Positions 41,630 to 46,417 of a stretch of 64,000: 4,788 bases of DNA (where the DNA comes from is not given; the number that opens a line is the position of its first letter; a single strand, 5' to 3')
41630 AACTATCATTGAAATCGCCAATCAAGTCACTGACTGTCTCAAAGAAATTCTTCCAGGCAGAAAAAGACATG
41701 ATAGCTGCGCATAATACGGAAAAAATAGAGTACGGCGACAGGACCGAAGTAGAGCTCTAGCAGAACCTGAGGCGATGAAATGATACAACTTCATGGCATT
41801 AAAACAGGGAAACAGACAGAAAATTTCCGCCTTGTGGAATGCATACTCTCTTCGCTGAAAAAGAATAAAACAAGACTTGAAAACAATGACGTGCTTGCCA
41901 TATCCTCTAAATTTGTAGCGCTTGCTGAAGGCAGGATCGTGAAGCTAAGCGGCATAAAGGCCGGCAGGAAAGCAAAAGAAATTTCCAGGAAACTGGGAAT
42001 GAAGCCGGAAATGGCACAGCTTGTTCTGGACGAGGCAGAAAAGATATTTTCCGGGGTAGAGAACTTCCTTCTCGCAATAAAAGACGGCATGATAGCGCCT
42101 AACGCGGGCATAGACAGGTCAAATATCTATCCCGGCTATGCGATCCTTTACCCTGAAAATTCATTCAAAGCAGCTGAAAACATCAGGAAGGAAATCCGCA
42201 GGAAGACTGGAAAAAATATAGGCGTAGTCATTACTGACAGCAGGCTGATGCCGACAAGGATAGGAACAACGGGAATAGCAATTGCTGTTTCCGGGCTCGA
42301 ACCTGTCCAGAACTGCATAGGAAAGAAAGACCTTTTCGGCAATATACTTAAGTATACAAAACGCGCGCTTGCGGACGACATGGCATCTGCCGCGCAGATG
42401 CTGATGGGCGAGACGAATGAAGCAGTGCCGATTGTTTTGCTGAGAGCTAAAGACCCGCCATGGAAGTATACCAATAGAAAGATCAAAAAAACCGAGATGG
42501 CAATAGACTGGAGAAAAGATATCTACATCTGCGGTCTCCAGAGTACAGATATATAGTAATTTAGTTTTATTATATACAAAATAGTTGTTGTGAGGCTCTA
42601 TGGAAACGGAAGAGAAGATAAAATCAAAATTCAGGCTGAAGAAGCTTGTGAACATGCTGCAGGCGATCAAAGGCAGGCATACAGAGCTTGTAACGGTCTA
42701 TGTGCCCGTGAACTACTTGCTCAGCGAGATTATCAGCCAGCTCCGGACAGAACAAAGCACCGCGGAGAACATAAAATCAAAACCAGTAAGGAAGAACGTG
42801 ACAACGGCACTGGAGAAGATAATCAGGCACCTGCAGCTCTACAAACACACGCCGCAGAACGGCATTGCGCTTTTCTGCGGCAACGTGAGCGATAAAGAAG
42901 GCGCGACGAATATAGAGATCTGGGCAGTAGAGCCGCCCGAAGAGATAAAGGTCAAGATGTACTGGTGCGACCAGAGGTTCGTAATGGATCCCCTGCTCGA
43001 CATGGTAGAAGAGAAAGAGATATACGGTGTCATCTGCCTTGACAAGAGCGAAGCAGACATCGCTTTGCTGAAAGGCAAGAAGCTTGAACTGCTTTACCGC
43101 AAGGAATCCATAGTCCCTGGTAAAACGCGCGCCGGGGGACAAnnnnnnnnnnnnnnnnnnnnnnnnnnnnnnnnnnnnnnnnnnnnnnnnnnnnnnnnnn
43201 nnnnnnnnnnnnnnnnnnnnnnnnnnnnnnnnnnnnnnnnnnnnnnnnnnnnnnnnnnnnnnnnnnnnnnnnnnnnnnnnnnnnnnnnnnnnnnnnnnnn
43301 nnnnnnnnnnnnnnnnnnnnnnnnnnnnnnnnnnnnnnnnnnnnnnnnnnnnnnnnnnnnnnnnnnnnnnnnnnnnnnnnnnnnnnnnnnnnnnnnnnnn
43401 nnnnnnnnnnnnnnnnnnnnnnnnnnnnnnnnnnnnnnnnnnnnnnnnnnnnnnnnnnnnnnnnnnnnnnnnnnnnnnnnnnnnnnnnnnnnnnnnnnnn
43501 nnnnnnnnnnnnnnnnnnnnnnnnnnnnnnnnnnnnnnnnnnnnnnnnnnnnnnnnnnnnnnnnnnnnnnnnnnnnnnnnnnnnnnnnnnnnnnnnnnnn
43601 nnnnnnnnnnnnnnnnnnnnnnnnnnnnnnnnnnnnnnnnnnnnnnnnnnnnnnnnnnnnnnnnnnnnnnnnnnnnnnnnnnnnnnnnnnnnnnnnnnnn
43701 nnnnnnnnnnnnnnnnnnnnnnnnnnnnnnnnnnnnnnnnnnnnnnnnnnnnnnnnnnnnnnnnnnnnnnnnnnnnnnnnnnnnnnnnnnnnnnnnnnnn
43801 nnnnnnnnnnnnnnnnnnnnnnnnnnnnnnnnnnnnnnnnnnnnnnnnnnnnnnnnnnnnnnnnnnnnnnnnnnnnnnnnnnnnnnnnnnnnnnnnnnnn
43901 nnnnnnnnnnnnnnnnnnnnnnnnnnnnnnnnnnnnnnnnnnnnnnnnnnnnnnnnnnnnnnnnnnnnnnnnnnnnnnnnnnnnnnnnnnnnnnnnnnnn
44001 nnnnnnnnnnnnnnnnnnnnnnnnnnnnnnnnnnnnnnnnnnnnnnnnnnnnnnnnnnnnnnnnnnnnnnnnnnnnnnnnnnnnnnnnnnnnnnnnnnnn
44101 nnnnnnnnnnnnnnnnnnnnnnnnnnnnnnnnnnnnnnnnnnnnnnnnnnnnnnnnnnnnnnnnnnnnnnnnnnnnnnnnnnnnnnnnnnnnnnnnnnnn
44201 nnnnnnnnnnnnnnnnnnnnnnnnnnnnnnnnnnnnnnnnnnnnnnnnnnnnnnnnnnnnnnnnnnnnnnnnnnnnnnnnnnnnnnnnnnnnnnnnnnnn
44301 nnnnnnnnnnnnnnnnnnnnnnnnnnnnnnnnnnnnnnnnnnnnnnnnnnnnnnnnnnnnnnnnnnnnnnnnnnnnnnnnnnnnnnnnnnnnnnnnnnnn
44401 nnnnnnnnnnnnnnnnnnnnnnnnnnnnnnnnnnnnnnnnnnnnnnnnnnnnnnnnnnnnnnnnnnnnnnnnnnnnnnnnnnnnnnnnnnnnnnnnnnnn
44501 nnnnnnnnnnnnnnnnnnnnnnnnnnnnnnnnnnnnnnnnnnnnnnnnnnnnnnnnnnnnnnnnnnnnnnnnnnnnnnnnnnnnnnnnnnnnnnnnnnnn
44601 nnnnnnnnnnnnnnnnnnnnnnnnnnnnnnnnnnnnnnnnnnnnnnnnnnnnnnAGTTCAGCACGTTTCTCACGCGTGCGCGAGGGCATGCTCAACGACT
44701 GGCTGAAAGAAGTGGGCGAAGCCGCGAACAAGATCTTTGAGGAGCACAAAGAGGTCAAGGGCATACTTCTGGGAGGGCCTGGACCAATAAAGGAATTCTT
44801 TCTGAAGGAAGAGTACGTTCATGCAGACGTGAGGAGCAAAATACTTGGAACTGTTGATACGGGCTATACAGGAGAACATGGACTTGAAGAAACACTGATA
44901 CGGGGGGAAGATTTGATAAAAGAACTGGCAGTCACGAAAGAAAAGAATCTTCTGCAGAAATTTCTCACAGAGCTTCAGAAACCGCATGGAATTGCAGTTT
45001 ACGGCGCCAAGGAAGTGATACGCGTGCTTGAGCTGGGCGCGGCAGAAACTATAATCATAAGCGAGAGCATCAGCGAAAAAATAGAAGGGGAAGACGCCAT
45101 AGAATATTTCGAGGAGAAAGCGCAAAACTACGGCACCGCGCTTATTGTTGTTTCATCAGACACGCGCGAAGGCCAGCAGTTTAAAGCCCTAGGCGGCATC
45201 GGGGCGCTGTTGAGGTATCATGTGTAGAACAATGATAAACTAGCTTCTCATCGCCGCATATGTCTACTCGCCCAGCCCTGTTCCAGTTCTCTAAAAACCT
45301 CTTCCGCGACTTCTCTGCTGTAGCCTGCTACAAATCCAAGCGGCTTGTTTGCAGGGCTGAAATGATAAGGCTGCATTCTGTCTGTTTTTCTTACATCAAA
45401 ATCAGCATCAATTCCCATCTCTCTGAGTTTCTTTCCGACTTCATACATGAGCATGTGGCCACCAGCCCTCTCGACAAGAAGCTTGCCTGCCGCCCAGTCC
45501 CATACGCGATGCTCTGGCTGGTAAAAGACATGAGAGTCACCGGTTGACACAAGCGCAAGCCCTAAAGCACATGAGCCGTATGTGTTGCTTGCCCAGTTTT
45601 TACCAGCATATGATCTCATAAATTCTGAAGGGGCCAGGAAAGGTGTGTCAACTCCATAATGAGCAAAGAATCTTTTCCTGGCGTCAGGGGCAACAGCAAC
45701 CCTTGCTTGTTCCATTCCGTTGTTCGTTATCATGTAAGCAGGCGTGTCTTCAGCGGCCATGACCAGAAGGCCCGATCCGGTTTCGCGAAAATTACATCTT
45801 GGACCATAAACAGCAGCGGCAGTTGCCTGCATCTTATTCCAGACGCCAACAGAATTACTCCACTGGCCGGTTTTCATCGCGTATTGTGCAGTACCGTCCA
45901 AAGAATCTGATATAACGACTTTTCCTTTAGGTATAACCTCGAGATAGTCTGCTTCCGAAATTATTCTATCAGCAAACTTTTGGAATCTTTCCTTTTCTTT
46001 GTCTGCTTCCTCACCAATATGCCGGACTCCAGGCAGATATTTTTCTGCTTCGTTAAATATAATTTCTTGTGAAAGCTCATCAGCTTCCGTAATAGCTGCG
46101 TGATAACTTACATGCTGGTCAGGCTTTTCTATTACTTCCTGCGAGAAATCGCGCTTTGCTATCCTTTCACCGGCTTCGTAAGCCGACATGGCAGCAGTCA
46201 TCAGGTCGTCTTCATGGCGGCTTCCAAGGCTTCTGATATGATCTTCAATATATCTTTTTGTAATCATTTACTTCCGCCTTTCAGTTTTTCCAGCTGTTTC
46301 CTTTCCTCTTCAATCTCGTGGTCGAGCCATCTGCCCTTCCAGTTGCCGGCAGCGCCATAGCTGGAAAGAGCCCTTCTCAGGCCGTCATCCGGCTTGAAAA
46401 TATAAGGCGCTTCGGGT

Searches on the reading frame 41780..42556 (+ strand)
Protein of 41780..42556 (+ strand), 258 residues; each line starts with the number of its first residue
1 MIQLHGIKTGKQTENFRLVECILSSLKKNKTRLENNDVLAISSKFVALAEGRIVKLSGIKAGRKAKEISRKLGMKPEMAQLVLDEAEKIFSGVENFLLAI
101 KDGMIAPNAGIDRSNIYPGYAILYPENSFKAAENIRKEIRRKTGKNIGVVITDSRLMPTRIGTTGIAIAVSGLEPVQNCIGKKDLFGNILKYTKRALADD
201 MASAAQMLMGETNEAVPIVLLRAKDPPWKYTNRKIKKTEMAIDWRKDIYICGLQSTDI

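Call 45: search_protein_families(library=pfam, proteins=[window:41780-42556:+], max_evalue=0.00001)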
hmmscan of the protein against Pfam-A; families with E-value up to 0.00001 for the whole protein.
window:41780-42556:+ (258 aa): 1 family
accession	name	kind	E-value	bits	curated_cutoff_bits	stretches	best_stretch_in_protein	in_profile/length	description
PF01996.21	F420_ligase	-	2.4e-67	227.1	25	1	6-222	1-217/218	F420-0:Gamma-glutamyl ligase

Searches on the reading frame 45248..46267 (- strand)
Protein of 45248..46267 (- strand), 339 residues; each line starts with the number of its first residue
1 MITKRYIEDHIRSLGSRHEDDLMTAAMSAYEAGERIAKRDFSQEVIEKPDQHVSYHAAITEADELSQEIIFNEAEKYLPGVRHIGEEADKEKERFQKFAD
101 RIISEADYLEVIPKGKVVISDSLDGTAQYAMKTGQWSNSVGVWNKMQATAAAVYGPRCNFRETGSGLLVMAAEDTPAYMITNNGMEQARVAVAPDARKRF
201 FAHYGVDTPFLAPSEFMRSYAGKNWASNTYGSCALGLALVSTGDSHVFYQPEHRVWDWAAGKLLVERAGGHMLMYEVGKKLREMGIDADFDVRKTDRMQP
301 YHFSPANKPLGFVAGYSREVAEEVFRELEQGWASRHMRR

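Call 45: search_protein_families(library=pfam, proteins=[window:45248-46267:-], max_evalue=0.00001)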
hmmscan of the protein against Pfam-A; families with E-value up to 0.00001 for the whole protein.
window:45248-46267:- (339 aa): 1 family
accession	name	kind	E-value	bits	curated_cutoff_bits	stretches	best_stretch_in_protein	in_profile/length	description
PF00459.30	Inositol_P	-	3.3e-21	76.4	27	1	24-276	7-239/271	Inositol monophosphatase family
